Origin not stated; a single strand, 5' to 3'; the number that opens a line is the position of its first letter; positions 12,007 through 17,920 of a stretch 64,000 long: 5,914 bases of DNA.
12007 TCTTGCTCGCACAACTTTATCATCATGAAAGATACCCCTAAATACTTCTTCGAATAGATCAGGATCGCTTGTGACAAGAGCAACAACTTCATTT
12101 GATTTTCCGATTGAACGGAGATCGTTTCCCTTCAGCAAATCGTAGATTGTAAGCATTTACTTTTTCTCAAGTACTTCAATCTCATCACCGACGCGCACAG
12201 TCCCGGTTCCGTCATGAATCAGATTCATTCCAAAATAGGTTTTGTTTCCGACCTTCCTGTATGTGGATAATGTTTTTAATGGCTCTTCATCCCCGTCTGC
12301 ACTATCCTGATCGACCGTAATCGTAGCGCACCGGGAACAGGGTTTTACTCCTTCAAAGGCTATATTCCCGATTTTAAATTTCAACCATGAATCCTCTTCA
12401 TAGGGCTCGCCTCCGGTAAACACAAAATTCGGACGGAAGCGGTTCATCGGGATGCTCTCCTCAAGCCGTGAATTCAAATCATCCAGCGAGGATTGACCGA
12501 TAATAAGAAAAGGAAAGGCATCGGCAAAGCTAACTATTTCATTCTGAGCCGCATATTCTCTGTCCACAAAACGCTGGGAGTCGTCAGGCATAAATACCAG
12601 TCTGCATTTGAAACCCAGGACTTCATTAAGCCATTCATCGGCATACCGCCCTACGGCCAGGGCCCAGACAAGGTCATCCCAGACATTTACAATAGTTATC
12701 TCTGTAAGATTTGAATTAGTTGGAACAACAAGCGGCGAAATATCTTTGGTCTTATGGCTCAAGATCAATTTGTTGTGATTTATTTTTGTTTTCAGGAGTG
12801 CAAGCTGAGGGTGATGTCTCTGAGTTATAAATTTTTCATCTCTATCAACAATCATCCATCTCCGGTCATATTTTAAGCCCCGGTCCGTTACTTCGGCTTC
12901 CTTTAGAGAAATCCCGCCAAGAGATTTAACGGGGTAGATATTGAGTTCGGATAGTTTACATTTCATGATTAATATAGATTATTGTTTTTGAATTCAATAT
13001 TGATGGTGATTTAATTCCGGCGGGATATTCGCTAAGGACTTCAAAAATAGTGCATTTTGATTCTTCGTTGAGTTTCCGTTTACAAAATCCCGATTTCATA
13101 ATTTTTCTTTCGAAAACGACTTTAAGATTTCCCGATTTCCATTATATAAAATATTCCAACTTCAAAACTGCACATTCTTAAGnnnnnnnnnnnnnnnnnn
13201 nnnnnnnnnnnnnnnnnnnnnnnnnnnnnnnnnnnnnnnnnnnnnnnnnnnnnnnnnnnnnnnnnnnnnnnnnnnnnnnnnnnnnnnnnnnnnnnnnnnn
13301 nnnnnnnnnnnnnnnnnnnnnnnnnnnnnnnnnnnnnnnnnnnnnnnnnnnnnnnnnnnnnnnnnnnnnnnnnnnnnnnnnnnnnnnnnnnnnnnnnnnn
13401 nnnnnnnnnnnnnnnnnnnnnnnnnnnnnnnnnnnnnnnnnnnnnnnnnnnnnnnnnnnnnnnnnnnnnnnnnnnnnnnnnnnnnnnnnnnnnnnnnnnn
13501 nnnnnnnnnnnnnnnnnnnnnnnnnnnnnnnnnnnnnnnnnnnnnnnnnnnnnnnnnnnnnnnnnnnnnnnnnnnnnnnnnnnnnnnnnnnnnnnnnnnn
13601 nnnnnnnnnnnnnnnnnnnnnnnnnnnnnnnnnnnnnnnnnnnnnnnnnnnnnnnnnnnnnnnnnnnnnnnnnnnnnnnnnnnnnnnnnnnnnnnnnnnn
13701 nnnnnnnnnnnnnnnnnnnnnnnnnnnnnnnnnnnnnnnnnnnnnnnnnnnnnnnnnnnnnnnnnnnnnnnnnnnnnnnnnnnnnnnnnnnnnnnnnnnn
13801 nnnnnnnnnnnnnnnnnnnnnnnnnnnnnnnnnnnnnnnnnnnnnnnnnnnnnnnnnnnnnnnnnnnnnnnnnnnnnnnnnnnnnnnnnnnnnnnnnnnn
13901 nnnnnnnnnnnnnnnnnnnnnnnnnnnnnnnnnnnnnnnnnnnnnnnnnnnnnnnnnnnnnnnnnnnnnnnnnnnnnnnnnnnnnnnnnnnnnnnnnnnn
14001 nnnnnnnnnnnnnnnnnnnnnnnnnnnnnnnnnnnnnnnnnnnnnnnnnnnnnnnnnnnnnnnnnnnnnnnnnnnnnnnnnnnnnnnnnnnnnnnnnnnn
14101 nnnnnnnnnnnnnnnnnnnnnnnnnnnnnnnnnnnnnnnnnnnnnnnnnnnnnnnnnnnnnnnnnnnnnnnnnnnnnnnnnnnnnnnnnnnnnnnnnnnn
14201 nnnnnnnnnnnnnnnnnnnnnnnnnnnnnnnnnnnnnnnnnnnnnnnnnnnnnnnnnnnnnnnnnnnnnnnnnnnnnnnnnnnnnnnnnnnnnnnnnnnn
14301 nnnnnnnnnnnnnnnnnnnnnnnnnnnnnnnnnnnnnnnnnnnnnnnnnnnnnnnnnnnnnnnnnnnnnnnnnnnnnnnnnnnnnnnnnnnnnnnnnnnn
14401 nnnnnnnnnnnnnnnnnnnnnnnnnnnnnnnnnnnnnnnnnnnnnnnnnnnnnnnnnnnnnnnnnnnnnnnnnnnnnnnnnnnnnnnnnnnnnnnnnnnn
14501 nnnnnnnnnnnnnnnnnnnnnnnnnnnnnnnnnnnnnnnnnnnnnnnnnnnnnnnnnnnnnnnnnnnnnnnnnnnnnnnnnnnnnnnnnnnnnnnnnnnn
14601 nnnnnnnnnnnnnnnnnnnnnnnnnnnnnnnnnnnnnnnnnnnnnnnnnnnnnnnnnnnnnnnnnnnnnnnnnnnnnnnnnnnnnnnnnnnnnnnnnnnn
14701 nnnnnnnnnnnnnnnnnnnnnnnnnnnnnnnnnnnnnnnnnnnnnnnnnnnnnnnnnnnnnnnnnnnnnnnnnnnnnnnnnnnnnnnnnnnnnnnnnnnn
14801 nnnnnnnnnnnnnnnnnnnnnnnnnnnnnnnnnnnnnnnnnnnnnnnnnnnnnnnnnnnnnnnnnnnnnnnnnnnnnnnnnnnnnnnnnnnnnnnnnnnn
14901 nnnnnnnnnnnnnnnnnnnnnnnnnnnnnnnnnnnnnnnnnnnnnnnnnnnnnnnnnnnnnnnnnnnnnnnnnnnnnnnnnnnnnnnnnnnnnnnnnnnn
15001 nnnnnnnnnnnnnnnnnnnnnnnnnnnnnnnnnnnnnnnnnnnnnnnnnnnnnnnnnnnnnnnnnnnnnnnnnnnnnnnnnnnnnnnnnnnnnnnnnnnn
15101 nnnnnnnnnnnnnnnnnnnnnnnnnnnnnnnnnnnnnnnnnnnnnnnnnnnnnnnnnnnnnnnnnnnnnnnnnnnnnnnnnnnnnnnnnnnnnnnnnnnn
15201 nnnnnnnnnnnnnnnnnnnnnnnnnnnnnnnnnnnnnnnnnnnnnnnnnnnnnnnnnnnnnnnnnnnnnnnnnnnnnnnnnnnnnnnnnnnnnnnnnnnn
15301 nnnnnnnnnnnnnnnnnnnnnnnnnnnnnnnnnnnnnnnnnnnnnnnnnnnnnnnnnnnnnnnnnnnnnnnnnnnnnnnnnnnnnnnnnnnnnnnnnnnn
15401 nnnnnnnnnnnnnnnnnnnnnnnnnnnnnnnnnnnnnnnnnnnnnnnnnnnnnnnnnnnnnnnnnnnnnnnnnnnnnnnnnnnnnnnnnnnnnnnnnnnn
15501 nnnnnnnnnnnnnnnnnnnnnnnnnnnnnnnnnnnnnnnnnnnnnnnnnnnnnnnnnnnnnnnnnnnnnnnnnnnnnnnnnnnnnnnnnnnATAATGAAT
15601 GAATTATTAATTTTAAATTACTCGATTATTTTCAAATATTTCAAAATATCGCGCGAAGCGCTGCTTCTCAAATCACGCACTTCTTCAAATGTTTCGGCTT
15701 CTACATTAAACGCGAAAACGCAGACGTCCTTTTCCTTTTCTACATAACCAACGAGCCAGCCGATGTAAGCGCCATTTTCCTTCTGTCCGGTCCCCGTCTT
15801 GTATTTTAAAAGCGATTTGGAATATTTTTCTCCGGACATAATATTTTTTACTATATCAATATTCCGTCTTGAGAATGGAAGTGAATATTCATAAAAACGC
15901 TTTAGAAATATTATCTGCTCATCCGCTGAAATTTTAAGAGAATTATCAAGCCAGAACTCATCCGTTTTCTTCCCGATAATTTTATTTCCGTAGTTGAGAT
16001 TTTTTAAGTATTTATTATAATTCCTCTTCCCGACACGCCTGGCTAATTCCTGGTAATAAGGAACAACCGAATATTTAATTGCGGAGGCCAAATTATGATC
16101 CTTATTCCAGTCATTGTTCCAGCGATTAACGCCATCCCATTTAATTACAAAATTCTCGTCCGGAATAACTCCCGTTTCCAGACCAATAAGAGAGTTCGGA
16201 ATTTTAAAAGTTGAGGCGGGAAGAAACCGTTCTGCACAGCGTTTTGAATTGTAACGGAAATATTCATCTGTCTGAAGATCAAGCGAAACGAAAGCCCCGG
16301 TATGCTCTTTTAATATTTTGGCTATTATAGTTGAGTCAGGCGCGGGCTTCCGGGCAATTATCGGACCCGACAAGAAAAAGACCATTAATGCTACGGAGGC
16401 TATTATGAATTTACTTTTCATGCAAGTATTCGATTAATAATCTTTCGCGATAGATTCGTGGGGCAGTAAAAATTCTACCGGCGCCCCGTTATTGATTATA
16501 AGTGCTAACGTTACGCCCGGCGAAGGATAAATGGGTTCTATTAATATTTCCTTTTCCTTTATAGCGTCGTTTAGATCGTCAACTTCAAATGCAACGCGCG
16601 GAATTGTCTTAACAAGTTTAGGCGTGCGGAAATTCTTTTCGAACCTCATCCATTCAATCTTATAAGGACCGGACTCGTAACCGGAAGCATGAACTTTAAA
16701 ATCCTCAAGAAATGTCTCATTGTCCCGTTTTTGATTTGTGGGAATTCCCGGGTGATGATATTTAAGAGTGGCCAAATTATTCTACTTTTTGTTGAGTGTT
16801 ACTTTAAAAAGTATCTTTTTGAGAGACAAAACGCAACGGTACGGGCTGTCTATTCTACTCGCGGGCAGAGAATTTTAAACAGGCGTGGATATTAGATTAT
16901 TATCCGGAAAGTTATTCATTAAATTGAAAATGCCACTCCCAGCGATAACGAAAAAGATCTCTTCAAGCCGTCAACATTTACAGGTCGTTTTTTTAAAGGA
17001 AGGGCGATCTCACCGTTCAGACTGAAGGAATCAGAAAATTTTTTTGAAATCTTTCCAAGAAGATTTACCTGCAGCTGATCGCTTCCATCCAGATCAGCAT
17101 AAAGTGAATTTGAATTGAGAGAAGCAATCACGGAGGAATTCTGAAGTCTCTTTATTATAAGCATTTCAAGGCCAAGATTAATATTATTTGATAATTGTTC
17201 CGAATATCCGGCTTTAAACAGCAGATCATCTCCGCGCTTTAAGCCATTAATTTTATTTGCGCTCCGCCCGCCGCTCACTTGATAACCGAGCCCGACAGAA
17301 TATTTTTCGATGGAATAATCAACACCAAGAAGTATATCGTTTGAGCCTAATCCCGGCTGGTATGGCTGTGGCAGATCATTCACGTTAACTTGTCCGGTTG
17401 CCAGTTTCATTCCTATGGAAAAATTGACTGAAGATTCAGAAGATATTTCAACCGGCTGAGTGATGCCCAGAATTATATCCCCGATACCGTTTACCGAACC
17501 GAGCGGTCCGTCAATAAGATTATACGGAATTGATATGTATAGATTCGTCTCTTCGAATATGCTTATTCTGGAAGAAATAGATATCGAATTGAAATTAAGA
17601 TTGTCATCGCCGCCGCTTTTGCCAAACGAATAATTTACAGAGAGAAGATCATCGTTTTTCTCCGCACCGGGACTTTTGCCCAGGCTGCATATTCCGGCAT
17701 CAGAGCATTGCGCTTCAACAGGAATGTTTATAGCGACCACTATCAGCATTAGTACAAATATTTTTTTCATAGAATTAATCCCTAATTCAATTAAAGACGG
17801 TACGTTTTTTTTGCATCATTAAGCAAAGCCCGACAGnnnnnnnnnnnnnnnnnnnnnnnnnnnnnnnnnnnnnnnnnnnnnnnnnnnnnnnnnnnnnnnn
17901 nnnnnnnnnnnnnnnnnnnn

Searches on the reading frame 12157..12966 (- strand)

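Call 36: search_protein_families(library=pfam, proteins=[window:12157-12966:-], max_evalue=0.001)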
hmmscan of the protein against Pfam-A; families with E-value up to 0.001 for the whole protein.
window:12157-12966:- (269 aa): 2 families
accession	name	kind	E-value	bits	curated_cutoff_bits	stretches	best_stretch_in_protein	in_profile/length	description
PF03473.23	MOSC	-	3.1e-26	92.2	22.7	1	145-264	4-120/120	MOSC domain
PF03476.21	MOSC_N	-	6.5e-26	90.9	25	1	4-118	3-117/119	MOSC N-terminal beta barrel domain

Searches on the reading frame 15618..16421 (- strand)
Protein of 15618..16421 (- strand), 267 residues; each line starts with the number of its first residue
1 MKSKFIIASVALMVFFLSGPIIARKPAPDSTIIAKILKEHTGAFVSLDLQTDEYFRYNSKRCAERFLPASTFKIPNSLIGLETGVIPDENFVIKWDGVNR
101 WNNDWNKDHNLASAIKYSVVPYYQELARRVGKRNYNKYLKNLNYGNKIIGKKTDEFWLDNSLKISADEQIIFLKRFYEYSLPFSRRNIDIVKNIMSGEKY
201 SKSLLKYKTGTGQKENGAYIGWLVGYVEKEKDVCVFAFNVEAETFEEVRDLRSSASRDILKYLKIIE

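Call 36: search_protein_families(library=pfam, proteins=[window:15618-16421:-], max_evalue=0.001)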
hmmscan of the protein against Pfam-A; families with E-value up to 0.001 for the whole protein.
window:15618-16421:- (267 aa): 2 families
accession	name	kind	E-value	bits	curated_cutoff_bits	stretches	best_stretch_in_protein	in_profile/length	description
PF00905.27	Transpeptidase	-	3.1e-33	115.7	22.1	1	50-247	9-283/299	Penicillin binding protein transpeptidase domain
PF13354.11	Beta-lactamase2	-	0.00028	20.7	22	0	125-204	93-173/214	Beta-lactamase enzyme family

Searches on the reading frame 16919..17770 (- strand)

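Call 36: search_protein_families(library=pfam, proteins=[window:16919-17770:-], max_evalue=0.001)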
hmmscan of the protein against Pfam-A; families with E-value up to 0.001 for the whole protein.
window:16919-17770:- (283 aa): 0 families

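Call 54: search_protein_families(library=pfam, proteins=[window:16919-17770:-], max_evalue=0.1)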
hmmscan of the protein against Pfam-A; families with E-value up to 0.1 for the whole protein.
window:16919-17770:- (283 aa): 1 family
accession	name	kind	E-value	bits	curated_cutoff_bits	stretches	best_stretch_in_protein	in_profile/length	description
PF13557.12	Phenol_MetA_deg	-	0.0091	16.5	22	1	75-214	55-190/242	Putative MetA-pathway of phenol degradation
